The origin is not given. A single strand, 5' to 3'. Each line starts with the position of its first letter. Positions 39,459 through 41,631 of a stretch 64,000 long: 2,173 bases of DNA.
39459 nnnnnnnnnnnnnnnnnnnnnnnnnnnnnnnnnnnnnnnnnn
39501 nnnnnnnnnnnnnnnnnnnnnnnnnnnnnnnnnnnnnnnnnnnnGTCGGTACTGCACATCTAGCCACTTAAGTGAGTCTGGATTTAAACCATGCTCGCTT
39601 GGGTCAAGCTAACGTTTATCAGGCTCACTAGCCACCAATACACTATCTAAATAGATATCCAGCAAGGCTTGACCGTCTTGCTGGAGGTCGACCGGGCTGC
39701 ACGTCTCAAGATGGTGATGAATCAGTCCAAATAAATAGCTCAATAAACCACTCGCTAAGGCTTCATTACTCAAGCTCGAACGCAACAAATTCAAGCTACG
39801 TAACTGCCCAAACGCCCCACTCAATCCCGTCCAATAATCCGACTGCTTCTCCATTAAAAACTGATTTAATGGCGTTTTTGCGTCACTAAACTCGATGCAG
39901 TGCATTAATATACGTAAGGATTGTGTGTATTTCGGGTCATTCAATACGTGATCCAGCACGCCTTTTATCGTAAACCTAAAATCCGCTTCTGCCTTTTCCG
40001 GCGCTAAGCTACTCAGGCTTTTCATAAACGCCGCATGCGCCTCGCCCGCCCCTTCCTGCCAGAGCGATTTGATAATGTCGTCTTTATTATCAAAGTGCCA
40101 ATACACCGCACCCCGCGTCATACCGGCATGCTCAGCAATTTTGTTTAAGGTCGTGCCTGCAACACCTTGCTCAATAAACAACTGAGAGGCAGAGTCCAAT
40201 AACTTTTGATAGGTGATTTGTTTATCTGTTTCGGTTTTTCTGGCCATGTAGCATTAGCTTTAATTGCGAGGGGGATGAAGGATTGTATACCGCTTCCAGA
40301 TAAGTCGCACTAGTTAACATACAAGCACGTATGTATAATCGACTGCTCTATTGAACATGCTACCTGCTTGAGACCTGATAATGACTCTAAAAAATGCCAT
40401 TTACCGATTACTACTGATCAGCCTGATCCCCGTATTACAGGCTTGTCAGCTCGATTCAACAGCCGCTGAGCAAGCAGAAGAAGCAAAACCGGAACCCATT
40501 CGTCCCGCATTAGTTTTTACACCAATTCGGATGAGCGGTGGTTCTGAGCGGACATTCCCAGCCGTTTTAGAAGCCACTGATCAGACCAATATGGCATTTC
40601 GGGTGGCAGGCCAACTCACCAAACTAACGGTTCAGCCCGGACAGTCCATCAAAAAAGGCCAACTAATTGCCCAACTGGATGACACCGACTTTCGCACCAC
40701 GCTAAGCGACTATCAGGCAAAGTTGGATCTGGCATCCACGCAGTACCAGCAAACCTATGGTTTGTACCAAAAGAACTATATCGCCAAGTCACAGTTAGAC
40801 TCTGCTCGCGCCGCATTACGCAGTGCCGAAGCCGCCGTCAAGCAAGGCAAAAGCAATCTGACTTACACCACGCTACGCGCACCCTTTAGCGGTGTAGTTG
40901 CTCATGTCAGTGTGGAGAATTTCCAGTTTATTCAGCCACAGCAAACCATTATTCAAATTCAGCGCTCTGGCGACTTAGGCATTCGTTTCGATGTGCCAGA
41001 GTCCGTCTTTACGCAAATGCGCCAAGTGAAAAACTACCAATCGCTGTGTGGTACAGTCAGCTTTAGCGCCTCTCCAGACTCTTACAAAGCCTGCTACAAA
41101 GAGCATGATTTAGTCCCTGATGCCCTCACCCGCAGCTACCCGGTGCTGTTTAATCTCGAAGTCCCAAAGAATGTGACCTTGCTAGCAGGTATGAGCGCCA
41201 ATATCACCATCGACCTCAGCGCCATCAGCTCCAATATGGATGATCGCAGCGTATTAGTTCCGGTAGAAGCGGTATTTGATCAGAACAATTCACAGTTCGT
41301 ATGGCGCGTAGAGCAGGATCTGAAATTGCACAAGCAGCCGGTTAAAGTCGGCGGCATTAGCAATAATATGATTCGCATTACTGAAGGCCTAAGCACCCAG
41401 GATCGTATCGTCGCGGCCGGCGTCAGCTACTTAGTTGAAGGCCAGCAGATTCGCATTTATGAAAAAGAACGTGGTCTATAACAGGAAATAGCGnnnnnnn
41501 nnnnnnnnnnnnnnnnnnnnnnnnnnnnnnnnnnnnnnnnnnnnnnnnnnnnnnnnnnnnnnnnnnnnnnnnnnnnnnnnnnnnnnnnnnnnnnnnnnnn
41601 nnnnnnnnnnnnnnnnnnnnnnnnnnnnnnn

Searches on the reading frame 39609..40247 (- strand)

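Call 38: search_protein_families(library=pfam, proteins=[window:39609-40247:-], max_evalue=0.001)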
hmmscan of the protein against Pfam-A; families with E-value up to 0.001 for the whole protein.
window:39609-40247:- (212 aa): 2 families
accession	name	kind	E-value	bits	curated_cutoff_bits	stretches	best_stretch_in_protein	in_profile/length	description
PF00440.29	TetR_N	-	7.6e-17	61.3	24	1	16-61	1-46/47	Bacterial regulatory proteins, tetR family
PF08361.16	TetR_C_2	-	0.00031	21.2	22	1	94-201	10-117/121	MAATS-type transcriptional repressor, C-terminal region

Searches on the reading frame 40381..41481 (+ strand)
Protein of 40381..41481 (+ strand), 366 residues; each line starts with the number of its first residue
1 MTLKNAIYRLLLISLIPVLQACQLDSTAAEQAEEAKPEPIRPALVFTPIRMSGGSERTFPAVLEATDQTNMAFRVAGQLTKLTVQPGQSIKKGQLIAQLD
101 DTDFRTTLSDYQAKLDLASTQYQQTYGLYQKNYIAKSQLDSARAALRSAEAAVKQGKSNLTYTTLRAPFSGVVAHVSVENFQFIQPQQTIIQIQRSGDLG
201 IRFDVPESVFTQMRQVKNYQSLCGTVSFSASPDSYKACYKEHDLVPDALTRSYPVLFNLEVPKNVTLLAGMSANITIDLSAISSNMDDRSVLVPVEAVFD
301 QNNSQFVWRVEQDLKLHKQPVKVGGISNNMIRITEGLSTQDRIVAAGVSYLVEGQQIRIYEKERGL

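Call 38: search_protein_families(library=pfam, proteins=[window:40381-41481:+], max_evalue=0.001)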
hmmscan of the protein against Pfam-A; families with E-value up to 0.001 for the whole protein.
window:40381-41481:+ (366 aa): 3 families
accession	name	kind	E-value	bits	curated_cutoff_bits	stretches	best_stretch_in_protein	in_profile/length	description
PF16576.10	HlyD_D23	-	6.2e-14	52.2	30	1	66-215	17-161/214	Barrel-sandwich domain of CusB or HlyD membrane-fusion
PF13437.12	HlyD_3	-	1.1e-12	49.1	22.2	1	164-222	1-57/106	HlyD family secretion protein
PF13533.13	Biotin_lipoyl_2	-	8.3e-10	38.7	29.8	1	70-100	2-32/32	Biotin-lipoyl like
